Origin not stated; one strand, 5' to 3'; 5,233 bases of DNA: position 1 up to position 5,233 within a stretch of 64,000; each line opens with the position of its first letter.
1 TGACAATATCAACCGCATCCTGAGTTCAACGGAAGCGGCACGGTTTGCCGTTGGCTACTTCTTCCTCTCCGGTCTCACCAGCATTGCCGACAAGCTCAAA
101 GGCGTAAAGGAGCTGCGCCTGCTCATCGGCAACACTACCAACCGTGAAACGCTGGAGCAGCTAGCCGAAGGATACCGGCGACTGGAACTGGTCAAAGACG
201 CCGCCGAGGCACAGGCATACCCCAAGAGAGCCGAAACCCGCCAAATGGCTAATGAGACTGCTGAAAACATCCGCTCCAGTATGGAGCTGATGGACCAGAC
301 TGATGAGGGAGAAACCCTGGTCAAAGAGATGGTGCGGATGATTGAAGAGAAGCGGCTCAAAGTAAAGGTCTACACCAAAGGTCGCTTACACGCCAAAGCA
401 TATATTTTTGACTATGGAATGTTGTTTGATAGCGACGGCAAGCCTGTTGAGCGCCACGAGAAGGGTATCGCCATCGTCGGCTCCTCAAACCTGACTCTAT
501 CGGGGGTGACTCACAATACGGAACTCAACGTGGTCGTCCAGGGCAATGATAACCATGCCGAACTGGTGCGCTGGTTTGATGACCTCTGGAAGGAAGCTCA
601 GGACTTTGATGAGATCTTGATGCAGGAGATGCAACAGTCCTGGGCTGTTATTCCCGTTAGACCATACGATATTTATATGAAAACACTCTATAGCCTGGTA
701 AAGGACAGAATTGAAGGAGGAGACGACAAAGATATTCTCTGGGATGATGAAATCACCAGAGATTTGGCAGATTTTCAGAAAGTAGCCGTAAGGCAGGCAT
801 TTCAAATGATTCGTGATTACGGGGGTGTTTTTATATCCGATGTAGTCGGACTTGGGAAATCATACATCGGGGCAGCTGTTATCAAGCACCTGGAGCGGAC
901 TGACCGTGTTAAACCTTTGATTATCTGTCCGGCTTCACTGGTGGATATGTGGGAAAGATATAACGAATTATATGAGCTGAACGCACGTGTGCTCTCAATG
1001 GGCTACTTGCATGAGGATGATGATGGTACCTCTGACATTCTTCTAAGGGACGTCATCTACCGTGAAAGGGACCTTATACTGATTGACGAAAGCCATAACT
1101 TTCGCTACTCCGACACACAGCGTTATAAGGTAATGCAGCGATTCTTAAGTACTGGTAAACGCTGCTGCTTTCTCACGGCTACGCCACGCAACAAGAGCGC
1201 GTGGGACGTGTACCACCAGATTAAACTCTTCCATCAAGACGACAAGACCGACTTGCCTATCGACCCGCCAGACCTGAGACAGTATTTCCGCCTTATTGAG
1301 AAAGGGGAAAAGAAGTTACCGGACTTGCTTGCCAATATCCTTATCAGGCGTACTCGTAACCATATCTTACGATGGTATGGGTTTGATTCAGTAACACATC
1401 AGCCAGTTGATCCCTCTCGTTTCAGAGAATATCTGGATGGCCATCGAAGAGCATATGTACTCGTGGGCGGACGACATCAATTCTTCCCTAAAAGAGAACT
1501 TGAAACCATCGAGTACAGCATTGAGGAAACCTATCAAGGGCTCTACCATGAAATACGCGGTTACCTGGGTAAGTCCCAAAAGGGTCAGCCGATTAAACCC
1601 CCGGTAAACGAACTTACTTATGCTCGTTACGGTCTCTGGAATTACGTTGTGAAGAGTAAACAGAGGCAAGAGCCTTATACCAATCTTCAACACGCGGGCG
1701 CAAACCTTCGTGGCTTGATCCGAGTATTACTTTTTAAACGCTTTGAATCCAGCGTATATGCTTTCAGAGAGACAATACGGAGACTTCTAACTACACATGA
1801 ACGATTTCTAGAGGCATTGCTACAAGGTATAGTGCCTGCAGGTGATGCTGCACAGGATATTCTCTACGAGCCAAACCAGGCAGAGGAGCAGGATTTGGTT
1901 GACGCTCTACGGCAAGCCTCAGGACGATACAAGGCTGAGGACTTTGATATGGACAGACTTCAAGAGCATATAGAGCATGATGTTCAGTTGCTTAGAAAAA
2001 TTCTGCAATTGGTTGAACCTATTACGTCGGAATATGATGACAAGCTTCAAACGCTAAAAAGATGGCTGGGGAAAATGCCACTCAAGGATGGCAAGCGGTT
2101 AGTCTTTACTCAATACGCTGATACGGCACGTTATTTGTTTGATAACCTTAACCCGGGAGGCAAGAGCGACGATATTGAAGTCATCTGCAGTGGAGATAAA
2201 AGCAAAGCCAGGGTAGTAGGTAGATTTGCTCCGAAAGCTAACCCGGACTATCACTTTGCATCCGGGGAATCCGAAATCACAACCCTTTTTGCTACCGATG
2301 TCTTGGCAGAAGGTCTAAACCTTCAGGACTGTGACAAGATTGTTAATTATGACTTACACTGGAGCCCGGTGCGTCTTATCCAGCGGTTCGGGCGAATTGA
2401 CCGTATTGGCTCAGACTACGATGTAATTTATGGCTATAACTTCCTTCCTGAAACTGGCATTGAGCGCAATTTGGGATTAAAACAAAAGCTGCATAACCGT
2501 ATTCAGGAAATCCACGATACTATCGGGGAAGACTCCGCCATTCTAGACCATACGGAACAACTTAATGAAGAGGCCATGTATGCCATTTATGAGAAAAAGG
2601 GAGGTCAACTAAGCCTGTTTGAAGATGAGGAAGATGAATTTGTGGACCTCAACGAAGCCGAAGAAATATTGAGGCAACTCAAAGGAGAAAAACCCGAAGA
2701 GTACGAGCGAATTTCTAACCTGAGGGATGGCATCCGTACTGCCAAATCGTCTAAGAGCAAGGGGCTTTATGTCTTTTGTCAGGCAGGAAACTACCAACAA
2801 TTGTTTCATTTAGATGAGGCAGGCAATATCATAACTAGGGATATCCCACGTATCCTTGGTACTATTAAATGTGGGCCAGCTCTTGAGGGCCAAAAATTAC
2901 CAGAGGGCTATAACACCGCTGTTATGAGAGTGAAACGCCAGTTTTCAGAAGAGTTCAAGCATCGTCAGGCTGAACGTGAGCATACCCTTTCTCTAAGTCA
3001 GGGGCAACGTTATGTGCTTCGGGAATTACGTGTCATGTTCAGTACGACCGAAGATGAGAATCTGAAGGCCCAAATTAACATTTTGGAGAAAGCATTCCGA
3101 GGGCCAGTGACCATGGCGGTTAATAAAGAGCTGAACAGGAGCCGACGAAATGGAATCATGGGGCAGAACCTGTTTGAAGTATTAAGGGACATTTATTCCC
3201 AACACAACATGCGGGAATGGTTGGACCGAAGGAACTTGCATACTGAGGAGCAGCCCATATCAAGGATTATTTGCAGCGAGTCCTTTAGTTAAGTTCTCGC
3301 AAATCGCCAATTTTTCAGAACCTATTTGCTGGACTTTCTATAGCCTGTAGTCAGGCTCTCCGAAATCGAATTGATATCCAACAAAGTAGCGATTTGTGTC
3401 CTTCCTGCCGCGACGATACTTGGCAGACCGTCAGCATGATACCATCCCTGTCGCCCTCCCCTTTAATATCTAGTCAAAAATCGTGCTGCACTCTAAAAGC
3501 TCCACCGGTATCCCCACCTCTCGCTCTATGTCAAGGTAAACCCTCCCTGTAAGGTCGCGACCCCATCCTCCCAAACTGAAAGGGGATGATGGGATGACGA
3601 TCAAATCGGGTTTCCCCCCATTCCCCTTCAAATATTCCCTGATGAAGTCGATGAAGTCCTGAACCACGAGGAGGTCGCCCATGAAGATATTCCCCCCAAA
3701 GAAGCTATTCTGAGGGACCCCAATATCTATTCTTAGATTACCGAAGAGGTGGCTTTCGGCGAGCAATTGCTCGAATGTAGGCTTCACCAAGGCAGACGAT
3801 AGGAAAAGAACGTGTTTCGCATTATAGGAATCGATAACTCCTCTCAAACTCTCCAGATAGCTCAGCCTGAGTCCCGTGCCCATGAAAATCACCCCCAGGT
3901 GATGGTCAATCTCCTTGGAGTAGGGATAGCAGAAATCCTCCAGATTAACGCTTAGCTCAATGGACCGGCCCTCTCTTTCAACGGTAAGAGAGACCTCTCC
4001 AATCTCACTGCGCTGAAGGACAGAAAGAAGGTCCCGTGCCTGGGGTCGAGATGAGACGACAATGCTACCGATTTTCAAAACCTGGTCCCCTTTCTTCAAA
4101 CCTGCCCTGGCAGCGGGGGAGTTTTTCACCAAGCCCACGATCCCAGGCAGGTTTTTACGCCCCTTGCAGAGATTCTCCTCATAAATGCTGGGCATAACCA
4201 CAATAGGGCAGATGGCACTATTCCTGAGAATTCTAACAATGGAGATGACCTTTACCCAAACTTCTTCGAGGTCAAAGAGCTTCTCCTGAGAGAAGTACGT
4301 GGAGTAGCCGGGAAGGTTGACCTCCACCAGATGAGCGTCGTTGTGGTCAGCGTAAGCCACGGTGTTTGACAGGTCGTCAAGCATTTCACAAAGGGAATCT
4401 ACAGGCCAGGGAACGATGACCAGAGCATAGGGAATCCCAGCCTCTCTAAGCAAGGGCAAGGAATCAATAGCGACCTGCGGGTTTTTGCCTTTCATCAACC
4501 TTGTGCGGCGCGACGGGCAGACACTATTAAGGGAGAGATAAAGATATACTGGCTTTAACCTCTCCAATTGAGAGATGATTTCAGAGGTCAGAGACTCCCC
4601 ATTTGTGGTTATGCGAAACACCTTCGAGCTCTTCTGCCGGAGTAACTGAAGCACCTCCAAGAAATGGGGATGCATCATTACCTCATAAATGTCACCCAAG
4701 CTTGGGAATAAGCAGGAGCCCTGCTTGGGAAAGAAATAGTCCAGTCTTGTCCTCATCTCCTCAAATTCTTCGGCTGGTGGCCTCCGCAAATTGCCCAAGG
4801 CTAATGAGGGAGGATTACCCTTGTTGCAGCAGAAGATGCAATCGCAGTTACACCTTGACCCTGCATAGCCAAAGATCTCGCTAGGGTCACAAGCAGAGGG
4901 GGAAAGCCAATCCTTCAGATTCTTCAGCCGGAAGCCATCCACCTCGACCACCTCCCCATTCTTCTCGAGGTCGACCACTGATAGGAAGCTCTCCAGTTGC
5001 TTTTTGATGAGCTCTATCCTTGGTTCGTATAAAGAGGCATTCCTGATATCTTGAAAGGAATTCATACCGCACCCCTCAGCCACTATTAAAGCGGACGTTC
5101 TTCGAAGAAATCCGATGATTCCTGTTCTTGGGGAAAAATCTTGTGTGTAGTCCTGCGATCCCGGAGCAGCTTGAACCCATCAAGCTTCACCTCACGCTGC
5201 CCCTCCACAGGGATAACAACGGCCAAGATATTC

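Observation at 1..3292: PLD (HKD) nuclease fused to an SNF2-family helicase, truncated at the window edge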

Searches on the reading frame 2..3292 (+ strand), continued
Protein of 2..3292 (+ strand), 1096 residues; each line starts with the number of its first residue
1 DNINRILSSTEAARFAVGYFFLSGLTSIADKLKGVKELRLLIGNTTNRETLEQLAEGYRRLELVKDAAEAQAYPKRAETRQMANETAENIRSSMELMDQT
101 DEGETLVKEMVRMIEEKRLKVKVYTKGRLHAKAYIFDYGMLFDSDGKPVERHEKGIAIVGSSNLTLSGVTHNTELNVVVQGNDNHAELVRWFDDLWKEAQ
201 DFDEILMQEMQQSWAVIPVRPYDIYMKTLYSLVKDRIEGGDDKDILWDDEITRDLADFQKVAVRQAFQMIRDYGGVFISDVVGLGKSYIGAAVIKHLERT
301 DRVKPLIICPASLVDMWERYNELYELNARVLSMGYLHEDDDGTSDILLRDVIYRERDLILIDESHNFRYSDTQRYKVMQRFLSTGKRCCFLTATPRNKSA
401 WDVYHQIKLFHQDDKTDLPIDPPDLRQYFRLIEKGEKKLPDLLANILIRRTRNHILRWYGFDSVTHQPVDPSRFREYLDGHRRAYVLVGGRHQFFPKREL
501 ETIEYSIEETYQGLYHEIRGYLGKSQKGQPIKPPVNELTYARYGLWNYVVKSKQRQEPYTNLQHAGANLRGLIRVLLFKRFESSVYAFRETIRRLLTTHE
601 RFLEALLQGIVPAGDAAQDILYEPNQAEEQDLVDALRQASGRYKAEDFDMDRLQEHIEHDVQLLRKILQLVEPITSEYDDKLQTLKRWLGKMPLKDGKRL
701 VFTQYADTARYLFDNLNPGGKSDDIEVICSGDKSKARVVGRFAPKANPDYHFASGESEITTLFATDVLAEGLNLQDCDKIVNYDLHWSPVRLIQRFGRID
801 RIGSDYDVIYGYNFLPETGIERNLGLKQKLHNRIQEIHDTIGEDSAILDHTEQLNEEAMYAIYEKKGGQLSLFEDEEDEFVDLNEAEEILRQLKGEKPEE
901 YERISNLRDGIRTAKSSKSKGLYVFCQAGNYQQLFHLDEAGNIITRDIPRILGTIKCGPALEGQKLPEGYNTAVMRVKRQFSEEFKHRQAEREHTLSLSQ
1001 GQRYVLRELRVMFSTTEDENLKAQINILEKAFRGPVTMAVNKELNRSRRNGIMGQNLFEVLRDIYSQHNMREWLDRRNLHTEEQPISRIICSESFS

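Call 90: get_annotated_region(hit=H13, flank=8000)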
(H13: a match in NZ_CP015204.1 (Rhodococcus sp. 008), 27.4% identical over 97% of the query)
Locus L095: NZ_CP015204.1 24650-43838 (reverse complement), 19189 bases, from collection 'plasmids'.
description: Rhodococcus sp. 008 plasmid pR8C1, complete sequence
organism: Rhodococcus sp. 008 (NCBI taxid 1723645)
taxonomy: Bacteria; Actinomycetota; Actinomycetes; Mycobacteriales; Nocardiaceae; Rhodococcus; Rhodococcus sp. 008
host: -; source: Skate,bacterial culture,renal tissue; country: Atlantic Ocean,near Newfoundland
typing (MOB-suite, as given by PLSDB): mobilizable; replicon rep_cluster_87; relaxase MOBF
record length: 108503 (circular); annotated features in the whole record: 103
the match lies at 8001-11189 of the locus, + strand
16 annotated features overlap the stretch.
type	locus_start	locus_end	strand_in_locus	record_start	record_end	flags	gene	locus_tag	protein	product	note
CDS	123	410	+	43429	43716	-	nrdH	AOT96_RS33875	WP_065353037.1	glutaredoxin-like protein NrdH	-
CDS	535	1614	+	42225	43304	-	-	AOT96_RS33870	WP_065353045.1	tyrosine-type recombinase/integrase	GO:0015074 - DNA integration [Evidence IEA]; GO:0006310 - DNA recombination [Evidence IEA]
CDS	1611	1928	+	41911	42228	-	-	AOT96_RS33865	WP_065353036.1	helix-turn-helix transcriptional regulator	-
CDS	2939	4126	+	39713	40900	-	-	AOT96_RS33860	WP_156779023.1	hypothetical protein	-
CDS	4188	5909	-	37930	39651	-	-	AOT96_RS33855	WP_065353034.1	ATP-dependent helicase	-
CDS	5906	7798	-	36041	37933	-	-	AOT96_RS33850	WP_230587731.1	AAA family ATPase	-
CDS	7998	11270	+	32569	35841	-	-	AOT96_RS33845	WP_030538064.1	helicase-related protein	-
CDS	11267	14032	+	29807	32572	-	-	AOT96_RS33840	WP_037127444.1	DNA methyltransferase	-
CDS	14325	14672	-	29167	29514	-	-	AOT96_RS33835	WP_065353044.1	DUF3024 domain-containing protein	-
CDS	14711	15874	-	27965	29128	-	-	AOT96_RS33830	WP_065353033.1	IS30 family transposase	-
CDS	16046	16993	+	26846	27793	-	-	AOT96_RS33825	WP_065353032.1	recombinase family protein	GO:0006310 - DNA recombination [Evidence IEA]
CDS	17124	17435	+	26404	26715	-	-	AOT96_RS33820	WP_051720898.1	hypothetical protein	-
CDS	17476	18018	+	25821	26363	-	-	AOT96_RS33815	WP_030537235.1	DnaB-like helicase N-terminal domain-containing protein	GO:0006260 - DNA replication [Evidence IEA]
CDS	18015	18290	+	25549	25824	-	-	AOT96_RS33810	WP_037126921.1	hypothetical protein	-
CDS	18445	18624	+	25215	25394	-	-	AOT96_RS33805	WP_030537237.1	hypothetical protein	-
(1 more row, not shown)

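Call 97: search_dna_similar(query=P0001, collection=phages, mode=protein, max_rows=8, max_evalue=1e-20)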
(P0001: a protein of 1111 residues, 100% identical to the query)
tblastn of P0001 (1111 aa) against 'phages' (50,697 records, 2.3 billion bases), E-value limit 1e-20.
Records with a match: 3; places in all: 4; records where one place covers at least 80% of the query: 0.
Best place of each record, by identity: <60% 3.
By first word of the organism name: Bacteriophage 2; Erysipelothrix 1.
By host as written in the record: - 2; Erysipelothrix rhusiopathiae ZJ 1.
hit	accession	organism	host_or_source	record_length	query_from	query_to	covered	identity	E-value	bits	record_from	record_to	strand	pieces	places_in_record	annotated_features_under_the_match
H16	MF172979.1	Erysipelothrix phage phi1605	Erysipelothrix rhusiopathiae ZJ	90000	84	862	70%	27.9%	2e-50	202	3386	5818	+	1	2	DEAD/DEAH box helicase-like protein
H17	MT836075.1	Bacteriophage sp.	human fecal samples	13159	388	862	43%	29.1%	8e-35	151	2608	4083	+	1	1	record has no annotation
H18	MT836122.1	Bacteriophage sp.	human fecal samples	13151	388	868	43%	26.5%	3e-33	146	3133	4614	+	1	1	record has no annotation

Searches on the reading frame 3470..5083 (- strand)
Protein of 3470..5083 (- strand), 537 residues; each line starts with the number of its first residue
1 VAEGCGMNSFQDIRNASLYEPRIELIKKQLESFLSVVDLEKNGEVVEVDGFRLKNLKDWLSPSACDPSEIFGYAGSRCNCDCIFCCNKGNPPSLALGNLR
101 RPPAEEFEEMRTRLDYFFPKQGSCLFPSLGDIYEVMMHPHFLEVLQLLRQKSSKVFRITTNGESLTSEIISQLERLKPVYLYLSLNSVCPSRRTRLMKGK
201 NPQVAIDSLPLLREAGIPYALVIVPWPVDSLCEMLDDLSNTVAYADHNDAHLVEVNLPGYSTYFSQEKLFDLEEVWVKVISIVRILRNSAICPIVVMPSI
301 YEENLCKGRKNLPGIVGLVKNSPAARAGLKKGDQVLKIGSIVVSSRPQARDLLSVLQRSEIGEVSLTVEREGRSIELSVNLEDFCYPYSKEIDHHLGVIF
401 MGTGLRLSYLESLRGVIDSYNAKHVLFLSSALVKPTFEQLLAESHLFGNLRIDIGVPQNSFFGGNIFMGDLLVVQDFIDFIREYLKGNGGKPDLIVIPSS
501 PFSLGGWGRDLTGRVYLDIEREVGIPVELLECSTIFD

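Call 9: search_protein_families(library=pfam, proteins=[window:3470-5083:-], max_evalue=0.001)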
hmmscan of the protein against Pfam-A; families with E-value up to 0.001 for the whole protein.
window:3470-5083:- (537 aa): 4 families
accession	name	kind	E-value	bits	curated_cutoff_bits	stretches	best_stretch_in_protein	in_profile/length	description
PF04055.27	Radical_SAM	-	1.4e-12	48.5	29.5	1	76-236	5-161/166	Radical SAM superfamily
PF17820.7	PDZ_6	-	3.1e-09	36.9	27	1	315-354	2-41/54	PDZ domain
PF13180.12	PDZ_2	-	6.1e-09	36.5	27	1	318-381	19-80/80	PDZ domain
PF04459.17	DUF512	-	0.00059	19.6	25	1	410-500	83-171/202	Protein of unknown function (DUF512)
